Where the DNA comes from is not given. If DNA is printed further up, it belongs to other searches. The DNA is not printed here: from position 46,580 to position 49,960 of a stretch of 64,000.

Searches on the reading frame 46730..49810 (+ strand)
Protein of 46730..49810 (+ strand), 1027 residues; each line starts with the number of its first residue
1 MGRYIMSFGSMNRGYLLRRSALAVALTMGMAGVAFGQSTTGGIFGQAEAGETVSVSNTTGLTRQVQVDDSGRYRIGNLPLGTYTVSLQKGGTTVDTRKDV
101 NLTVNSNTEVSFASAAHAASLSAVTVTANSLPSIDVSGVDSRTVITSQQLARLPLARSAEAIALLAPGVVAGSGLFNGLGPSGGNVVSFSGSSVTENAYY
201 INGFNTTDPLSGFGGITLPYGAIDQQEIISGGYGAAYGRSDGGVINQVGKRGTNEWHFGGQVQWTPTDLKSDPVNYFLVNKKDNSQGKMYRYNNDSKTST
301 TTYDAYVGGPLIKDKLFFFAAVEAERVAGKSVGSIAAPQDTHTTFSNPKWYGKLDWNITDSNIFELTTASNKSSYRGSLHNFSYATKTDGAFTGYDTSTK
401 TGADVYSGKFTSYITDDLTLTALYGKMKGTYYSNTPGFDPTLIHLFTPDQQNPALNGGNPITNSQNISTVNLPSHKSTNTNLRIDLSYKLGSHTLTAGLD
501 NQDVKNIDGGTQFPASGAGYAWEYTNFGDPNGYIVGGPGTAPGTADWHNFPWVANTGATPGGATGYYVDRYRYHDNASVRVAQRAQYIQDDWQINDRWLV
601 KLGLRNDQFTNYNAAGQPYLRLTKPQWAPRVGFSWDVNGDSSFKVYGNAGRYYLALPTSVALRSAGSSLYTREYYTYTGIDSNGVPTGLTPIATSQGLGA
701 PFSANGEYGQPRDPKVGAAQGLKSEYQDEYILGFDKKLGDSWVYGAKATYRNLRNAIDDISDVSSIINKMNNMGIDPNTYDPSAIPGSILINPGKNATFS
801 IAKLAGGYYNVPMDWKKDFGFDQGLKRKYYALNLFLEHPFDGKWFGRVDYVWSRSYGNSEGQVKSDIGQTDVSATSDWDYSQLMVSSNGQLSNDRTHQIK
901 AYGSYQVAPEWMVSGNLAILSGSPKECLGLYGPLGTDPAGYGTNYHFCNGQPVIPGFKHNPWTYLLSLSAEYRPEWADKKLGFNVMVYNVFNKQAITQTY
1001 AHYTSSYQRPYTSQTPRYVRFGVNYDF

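Call 47: search_protein_families(library=ncbifam, proteins=[window:46730-49810:+])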
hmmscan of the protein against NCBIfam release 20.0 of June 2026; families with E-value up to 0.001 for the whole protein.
window:46730-49810:+ (1027 aa): 3 families
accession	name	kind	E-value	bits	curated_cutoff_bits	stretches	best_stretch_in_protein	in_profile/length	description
NF049946.1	TonB_dep_CU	exception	7.2e-07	27.9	700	0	218-255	138-175/683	TonB-dependent receptor, CU motif-type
NF049945.1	TonB_dep_FCYXU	equivalog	4.1e-05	22.4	825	0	579-613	378-412/697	TonB-dependent receptor, FCYXU motif-type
NF010010.0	PRK13483.1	equivalog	4.9e-05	21.5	927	0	216-262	128-173/660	ligand-gated channel protein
